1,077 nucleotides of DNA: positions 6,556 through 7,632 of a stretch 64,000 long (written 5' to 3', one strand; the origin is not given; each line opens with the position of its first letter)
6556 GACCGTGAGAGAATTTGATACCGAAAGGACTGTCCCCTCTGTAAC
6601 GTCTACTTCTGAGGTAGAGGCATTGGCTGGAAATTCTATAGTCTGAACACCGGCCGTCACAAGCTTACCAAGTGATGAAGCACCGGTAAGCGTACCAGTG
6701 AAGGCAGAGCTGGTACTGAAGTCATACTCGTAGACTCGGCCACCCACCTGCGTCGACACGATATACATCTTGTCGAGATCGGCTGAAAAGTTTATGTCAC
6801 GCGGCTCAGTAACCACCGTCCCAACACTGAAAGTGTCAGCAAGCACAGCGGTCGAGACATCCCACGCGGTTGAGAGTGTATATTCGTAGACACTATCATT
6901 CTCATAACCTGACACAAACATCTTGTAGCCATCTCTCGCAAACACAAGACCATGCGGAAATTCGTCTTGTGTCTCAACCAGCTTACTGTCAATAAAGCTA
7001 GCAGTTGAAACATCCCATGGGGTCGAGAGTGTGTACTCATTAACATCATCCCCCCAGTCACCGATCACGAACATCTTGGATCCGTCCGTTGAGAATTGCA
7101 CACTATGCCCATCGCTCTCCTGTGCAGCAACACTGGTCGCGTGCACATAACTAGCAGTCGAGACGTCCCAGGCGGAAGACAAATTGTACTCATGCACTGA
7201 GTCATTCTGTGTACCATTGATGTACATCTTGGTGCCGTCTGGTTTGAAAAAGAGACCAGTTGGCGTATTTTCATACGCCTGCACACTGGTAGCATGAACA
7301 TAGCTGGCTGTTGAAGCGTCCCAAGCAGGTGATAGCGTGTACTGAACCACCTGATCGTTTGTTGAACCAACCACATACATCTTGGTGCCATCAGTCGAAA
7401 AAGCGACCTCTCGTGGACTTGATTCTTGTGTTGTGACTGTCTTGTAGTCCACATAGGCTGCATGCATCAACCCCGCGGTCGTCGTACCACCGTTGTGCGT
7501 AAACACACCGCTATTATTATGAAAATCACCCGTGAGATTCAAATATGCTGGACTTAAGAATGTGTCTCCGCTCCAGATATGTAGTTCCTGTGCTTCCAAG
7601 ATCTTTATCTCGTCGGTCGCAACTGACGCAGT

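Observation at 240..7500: Array of at least ~25 beta-propeller-blade-like 45-50-aa repeats, including five near-identical 150-bp tandem DNA copies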

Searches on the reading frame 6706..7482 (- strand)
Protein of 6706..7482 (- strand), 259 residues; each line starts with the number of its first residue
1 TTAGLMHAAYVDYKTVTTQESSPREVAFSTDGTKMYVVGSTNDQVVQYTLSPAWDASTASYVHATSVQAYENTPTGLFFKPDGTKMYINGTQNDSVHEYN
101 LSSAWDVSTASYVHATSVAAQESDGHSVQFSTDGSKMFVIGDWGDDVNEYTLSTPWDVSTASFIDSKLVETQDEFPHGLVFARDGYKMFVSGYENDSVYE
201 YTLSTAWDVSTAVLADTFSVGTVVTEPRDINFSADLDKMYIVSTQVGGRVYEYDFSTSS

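Call 15: search_solved_structures(query=window:6706-7482:-, max_evalue=1, show_alignments=2)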
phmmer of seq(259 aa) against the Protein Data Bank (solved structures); distinct sequences matched with E-value up to 1: 2.
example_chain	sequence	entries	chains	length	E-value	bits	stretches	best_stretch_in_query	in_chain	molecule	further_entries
1l0q_A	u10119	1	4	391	1.4e-08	38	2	20-148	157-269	Surface layer protein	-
6igb_A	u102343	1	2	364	0.37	13.7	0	126-186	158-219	Periplasmic gluconolactonase, PpgL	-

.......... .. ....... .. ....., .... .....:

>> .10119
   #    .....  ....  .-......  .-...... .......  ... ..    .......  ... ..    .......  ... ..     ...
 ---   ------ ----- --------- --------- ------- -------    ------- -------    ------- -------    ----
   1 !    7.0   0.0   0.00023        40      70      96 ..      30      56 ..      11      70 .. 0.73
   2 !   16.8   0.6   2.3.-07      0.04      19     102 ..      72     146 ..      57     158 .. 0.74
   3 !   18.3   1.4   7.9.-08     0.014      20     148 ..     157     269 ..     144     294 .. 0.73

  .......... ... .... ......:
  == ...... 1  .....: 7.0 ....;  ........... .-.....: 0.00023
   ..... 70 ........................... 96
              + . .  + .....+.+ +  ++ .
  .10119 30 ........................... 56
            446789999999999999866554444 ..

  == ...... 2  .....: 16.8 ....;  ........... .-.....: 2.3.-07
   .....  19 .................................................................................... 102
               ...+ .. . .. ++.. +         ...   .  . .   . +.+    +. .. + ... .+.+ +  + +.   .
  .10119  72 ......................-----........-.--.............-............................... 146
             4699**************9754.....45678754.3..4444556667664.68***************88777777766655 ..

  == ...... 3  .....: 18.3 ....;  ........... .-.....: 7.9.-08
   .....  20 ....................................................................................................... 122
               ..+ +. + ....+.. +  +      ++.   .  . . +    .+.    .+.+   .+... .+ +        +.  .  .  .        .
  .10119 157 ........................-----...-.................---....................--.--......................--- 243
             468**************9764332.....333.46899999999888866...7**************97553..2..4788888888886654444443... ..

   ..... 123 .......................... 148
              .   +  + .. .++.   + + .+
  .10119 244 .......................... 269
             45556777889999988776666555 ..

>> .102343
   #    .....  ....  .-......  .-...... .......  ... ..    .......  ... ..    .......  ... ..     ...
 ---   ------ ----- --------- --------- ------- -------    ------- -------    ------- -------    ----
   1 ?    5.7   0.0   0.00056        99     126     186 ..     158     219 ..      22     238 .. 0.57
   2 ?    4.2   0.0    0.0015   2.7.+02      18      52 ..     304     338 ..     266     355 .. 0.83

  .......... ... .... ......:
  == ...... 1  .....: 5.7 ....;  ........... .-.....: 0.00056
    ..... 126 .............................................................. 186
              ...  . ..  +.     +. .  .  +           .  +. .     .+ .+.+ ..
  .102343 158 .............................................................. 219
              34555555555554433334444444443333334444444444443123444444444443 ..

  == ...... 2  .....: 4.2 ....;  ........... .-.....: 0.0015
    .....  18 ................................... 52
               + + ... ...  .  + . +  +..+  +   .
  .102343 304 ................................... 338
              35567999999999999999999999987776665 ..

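Call 16: find_homologous_proteins(query=window:6706-7482:-)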
Query seq(259 aa) (259 aa): 5082 proteins with E <= 0.001 among 6972 candidates; the best 120 are listed.
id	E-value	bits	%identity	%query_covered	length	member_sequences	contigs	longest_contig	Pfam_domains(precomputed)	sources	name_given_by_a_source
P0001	4.7e-172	588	52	96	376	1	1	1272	PF23393.3,PF24814.2,PF12367.14,PF24684.2,PF08450.19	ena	-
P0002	8.4e-171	584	50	93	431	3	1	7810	PF22933.1,PF10282.16,PF24814.2,PF12367.14,PF24684.2,PF08450.19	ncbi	-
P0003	2.2e-153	527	51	95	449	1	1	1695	PF22123.3,PF03088.23,PF24684.2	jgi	-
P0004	5.5e-150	516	50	97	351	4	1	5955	PF23393.3,PF10282.16,PF25174.2,PF24814.2,PF12367.14,PF24684.2,PF08450.19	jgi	jgi:DNA-binding beta-propeller fold protein YncE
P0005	1.2e-140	485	49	97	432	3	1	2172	PF23393.3,PF25174.2,PF24814.2,PF12367.14,PF08450.19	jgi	-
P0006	1.7e-139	481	49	90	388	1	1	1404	PF10282.16,PF08450.19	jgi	jgi:hypothetical protein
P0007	7.6e-139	479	43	94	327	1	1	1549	PF08450.19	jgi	jgi:DNA-binding beta-propeller fold protein YncE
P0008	3.1e-137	474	49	95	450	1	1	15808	PF23393.3,PF14948.12,PF10282.16,PF24814.2,PF12367.14,PF24684.2,PF08450.19,PF00508.23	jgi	jgi:DNA-binding beta-propeller fold protein YncE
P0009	8.7e-137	473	54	91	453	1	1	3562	PF24684.2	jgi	jgi:hypothetical protein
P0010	1.6e-136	472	53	98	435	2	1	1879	PF23393.3,PF10282.16,PF25174.2,PF12367.14,PF08450.19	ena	-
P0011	9.4e-136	469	47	97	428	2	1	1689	PF10282.16,PF24814.2,PF11178.14,PF08450.19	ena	-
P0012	3.6e-135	467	51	93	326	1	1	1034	PF23393.3,PF24814.2,PF25171.2,PF08450.19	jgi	jgi:DNA-binding beta-propeller fold protein YncE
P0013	1.1e-133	462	50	94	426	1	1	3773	PF10282.16,PF16146.11,PF25171.2,PF08450.19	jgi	-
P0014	6.3e-133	460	54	97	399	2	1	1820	PF23393.3,PF22583.3,PF25174.2,PF24681.2,PF24814.2,PF12367.14,PF25171.2,PF24684.2,PF08450.19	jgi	jgi:DNA-binding beta-propeller fold protein YncE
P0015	1.5e-132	459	50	98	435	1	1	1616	PF23393.3,PF10282.16,PF12367.14,PF24684.2,PF08450.19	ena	-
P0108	9.9e-98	345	51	88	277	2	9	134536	PF08450.19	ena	-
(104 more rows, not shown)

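Call 29: predict_structure(alignment_id=A1)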
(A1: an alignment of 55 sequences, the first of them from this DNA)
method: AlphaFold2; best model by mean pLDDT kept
length: 259 residues; sequences in the alignment: 55
mean_pLDDT: 95.8   pTM: 0.92
mean pLDDT of the five models: 95.8, 95.6, 95.6, 95.4, 95.0
residues with pLDDT >= 90: 243; 70-90: 10; 50-70: 5; < 50: 1
segments of 3 or more residues with pLDDT < 50: none
pLDDT, mean of each block of 10 residues (from residue 1): 81 97 98 98 98 98 98 98 98 97 98 98 96 98 95 98 98 96 97 96 98 97 96 95 93 82
secondary structure, 60 per line:
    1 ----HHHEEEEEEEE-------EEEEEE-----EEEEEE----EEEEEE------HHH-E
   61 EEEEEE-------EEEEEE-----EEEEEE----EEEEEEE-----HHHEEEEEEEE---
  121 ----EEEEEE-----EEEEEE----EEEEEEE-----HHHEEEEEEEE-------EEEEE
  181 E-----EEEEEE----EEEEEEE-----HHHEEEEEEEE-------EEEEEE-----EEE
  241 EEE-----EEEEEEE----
elements in order: E8-15 E23-28 E34-39 E44-49 E60-66 E74-79 E85-90 E95-101 E110-117 E125-130 E136-141 E146-152 E161-168 E176-181 E187-192 E197-203 E212-219 E227-232 E238-243 E249-255

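Call 33: fold_search(model_id=the predicted structure, library=pdb)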
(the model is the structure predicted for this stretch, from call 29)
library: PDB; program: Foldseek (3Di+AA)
matches with E <= 10: 1704; with E <= 0.001: 1350
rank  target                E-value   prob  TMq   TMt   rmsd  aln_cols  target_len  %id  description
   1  8x8n_B                7.1e-11  1.00  0.51  0.42   7.6       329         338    9  Cryo-EM structure of the octreotide-bound Somatostatin receptor 5-Gi protein complex (released 2024-06-12)
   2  9v21_sG               1.3e-10  1.00  0.59  0.52   5.8       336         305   11  Cryo- EM structure of 75S ribosome with P- tRNA from Entamoeba histolytica (released 2025-10-08)
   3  3u4y_B                2.8e-10  1.00  0.52  0.44   5.4       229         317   14  The crystal structure of a functionally unknown protein (Dtox_1751) from Desulfotomaculum acetoxidans DSM 771. (released 2011-10-26)
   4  8gfv_B                3.9e-10  1.00  0.56  0.46   6.9       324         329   10  CryoEM structure of beta-2-adrenergic receptor in complex with GTP-bound Gs heterotrimer (transition intermediate #1 o (released 2024-03-06)
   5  8unz_B                4.8e-10  1.00  0.54  0.44   7.2       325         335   10  CryoEM structure of beta-2-adrenergic receptor in complex with GTP-bound Gs heterotrimer (Class O) (released 2024-03-06)
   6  9ydg_A                5.1e-10  1.00  0.53  0.48   8.8       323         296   12  Crystal structure of the human DCAF1 WDR domain in complex with OICR-41074 (released 2025-11-12)
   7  2ymu_A                6.7e-10  1.00  0.54  0.27  10.2       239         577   15  Structure of a highly repetitive propeller structure (released 2012-10-17)
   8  6e29_C                7.4e-10  1.00  0.53  0.45   7.3       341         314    9  Crystal structure of Myceliophteria_thermophila Cps50 (Swd1) beta-propeller domain (released 2018-07-25)
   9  1l0q_A                7.9e-10  1.00  0.53  0.37   4.9       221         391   18  Tandem YVTN beta-propeller and PKD domains from an archaeal surface layer protein (released 2002-11-06)
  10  9rpv_Rg               7.9e-10  1.00  0.51  0.43   6.8       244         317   14  Structure of the ZAK-bound human disome (released 2025-12-10)
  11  8a3w_Sg               8.3e-10  1.00  0.49  0.45   5.7       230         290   16  CRYO-EM STRUCTURE OF LEISHMANIA MAJOR 80S RIBOSOME : WILD TYPE (released 2023-12-20)
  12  8unw_B                8.3e-10  1.00  0.53  0.44   7.5       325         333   10  CryoEM structure of beta-2-adrenergic receptor in complex with GTP-bound Gs heterotrimer (Class L) (released 2024-03-06)
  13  9y4q_A                9.8e-10  1.00  0.56  0.49   7.7       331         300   13  Crystal structure of the human DCAF1 WDR domain in complex with OICR-40102 (released 2026-01-14)
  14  9b9t_B                9.8e-10  1.00  0.54  0.48   8.8       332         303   12  Crystal structure of the ternary complex of DCAF1 and WDR5 with PROTAC, OICR-40407 (released 2024-11-06)
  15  9j9h_AR               9.8e-10  1.00  0.53  0.45   7.6       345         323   11  High-resolution cryo-EM structure of the Plasmodium falciparum 80S ribosome bound to RACK1 and E-tRNA (released 2025-06-04)
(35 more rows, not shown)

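Call 34: search_dna_similar(query=window:6706-7482:-, collection=phages, mode=protein, max_rows=15)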
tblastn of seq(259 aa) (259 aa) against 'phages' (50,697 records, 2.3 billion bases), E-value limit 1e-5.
Records with a match: 11; places in all: 51; records where one place covers at least 80% of the query: 9.
Best place of each record, by identity: <60% 11.
By first word of the organism name: Roseobacter 4; Synechococcus 3; Lentibacter 2; uncultured 1; Caudoviricetes 1.
By host as written in the record: Rhodobacteraceae bacterium FZCC0023 3; Synechococcus sp. WH7803 3; Lentibacter sp. SH36 2; - 2; Rhodobacteraceae bacterium FZCC0089 1.
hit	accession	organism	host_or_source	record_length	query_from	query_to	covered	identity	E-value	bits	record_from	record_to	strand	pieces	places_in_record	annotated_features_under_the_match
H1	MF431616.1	Lentibacter phage vB_LenP_ICBM2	Lentibacter sp. SH36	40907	15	241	88%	46.6%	8e-53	189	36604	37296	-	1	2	hypothetical protein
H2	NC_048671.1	Lentibacter phage vB_LenP_ICBM2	Lentibacter sp. SH36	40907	15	241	88%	46.6%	8e-53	189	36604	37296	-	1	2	hypothetical protein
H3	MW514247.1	Roseobacter phage CRP-13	Rhodobacteraceae bacterium FZCC0023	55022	14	255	93%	37.4%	6e-40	217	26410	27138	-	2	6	hypothetical protein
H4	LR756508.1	uncultured phage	metagenomic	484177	16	242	88%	39.7%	2e-42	159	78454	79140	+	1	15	record has no annotation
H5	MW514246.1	Roseobacter phage CRP-9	Rhodobacteraceae bacterium FZCC0023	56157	10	259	97%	35.5%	5e-38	147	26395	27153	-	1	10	hypothetical protein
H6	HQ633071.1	Synechococcus phage S-SKS1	Synechococcus sp. WH7803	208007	17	244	88%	36.1%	9e-36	140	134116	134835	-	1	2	none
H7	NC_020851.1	Synechococcus phage S-SKS1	Synechococcus sp. WH7803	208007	17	244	88%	36.1%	9e-36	140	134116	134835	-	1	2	none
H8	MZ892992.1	Roseobacter phage CRP-738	Rhodobacteraceae bacterium FZCC0089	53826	28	253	87%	36.4%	8e-34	134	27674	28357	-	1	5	hypothetical protein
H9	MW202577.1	Caudoviricetes sp.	Manatee Spring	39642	27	222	76%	41.5%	1e-30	125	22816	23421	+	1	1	putative isomerase ybhE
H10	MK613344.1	Roseobacter phage CRP-2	Rhodobacteraceae bacterium FZCC0023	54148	5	203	77%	35.4%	8e-22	100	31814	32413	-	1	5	hypothetical protein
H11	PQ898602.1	Synechococcus phage S-SCSM2R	Synechococcus sp. WH7803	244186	28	259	90%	28.2%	2e-14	79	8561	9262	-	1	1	baseplate wedge protein 53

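Call 35: find_encoding_contigs(protein=P0108, flank=6000, max_places=2)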
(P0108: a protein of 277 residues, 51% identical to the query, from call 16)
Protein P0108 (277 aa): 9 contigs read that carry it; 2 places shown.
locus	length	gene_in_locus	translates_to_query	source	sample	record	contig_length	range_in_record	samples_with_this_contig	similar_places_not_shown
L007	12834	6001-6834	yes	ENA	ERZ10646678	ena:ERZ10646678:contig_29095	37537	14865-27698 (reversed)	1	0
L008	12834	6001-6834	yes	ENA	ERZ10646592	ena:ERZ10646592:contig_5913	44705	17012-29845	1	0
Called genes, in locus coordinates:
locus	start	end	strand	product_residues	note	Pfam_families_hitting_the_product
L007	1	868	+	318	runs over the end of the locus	PF17236:SU10_MCP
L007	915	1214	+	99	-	-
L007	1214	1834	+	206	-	PF24175:SU10_adaptor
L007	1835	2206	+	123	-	-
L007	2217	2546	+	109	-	-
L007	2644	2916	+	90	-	-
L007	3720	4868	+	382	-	PF08450:SGL (faint), PF10282:Lactonase (faint)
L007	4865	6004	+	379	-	PF08450:SGL (faint), PF24814:WD40_Prp19 (faint), PF10282:Lactonase (faint), PF25174:Beta-prop_THOC3 (faint)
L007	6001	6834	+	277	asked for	PF08450:SGL (faint)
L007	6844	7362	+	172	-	PF16778:Phage_tail_APC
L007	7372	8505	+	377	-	-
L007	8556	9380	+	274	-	-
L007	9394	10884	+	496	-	-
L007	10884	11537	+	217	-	-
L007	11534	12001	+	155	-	-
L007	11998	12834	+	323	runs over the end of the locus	-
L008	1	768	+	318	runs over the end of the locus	PF17236:SU10_MCP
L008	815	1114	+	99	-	-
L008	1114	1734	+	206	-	PF24175:SU10_adaptor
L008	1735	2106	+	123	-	-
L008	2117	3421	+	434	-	PF05658:YadA_head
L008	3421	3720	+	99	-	-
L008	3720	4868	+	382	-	PF08450:SGL (faint), PF10282:Lactonase (faint)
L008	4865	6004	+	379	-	PF08450:SGL (faint), PF24814:WD40_Prp19 (faint), PF10282:Lactonase (faint), PF25174:Beta-prop_THOC3 (faint)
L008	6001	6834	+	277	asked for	PF08450:SGL (faint)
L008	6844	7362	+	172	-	PF16778:Phage_tail_APC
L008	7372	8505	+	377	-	-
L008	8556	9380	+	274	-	-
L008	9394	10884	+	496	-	-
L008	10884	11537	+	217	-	-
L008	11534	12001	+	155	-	-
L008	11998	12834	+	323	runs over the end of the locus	-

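Call 36: search_protein_families(library=phrogs, proteins=[window:6706-7482:-], max_evalue=0.001)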
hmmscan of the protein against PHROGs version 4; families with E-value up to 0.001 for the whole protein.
seq(259 aa): 1 family
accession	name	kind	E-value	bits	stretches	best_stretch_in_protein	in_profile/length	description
phrog_17210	-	unknown function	1.1e-05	26.5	0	82-124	18-58/197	-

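Call 37: get_annotated_region(hit=H1, flank=6000)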
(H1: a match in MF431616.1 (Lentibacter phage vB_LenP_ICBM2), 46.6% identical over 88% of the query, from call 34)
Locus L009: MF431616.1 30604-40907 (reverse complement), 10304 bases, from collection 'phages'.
description: Lentibacter phage vB_LenP_ICBM2, complete genome.
organism: Lentibacter phage vB_LenP_ICBM2 (NCBI taxid 2847823)
taxonomy: Viruses; Duplodnaviria; Heunggongvirae; Uroviricota; Caudoviricetes; Zobellviridae; Cobavirinae; Veravirus; Veravirus septentrionalis
host: Lentibacter sp. SH36; source: seawater, algal bloom, North Sea; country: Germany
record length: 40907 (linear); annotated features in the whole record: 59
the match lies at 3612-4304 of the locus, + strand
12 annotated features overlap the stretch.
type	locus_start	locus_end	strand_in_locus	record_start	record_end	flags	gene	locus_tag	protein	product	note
repeat_region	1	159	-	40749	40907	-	-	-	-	-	direct terminal repeat; vB_LenP_ICBM2_DTR2; identical with vB_LenP_ICBM2_DTR1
CDS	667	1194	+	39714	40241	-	-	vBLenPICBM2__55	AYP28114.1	hypothetical protein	-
CDS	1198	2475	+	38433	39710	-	-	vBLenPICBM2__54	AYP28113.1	tail protein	-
CDS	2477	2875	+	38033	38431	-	-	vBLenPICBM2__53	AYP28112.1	hypothetical protein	-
CDS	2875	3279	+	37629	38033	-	-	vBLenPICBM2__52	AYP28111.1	tail assembly chaperone protein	-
CDS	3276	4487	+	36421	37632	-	-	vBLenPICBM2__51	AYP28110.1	hypothetical protein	-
CDS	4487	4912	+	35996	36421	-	-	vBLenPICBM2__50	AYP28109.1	tail assembly chaperone protein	-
CDS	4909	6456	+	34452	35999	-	-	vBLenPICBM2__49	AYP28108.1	hypothetical protein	-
CDS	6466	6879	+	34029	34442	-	-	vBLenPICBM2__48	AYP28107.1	tail assembly chaperone protein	-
CDS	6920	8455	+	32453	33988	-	-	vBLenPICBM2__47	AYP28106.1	terminase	-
CDS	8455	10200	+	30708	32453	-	-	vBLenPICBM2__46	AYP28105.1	portal protein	portal protein (head-tail connector)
CDS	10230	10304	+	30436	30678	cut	-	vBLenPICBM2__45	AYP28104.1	hypothetical protein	-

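Call 51: search_solved_structures(query=A1, max_evalue=0.01)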
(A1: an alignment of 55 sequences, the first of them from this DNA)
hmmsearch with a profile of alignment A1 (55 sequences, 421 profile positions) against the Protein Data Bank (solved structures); distinct sequences matched with E-value up to 0.01: 2.
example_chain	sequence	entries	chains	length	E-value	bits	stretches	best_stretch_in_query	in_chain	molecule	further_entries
1l0q_A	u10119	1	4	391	1.8e-15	60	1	141-331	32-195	Surface layer protein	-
5c2v_B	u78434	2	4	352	0.00099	21.3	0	232-379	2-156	HYDRAZINE SYNTHASE BETA SUBUNIT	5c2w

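Call 58: fold_search(model_id=the predicted structure, library=viral)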
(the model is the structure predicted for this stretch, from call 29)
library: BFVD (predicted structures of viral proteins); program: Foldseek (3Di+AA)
matches with E <= 10: 914; with E <= 0.001: 225
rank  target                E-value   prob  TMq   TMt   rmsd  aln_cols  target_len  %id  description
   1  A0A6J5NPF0            1.3e-31  1.00  0.95  0.52   1.0       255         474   42  Uncharacterized protein [uncultured Caudovirales phage]
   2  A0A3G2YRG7            1.0e-30  1.00  0.96  0.62   1.1       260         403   42  Uncharacterized protein [Lentibacter phage vB_LenP_ICBM2]
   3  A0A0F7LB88            1.3e-30  1.00  0.94  0.44   2.9       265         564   42  Uncharacterized protein [uncultured marine virus]
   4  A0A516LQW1            1.4e-27  1.00  0.94  0.22   1.7       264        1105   37  (no name in the UniProt tables at hand)
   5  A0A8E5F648            5.1e-27  1.00  0.93  0.20   1.7       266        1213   38  (no name in the UniProt tables at hand)
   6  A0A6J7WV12            8.8e-27  1.00  0.94  0.19   3.4       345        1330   28  Uncharacterized protein [uncultured Caudovirales phage]
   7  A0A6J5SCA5            4.0e-25  1.00  0.92  0.25   1.3       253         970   31  Baseplate wedge subunit [uncultured Caudovirales phage]
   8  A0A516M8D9            6.4e-22  1.00  0.87  0.45   4.3       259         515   28  (no name in the UniProt tables at hand)
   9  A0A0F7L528            7.8e-21  1.00  0.88  0.38   2.3       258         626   32  Uncharacterized protein [uncultured marine virus]
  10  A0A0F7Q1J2            1.5e-14  1.00  0.66  0.73   2.5       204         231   22  Uncharacterized protein (Fragment) [Cellulophaga phage Mariner]
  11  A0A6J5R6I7            1.2e-11  1.00  0.51  0.18   6.8       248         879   15  Lactonase, 7-bladed beta propeller [uncultured Caudovirales phage]
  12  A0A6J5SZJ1            1.9e-11  1.00  0.54  0.44   6.1       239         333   20  COG3391 Uncharacterized conserved protein [uncultured Caudovirales phage]
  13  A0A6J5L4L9            5.6e-11  1.00  0.51  0.19   5.9       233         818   18  Uncharacterized protein [uncultured Caudovirales phage]
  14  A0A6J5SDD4            4.2e-10  1.00  0.46  0.21   7.7       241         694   17  WD40/YVTN repeat-like-containing domain containing protein [uncultured Caudovirales phage]
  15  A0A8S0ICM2            4.5e-10  1.00  0.48  0.23   7.1       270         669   18  (no name in the UniProt tables at hand)
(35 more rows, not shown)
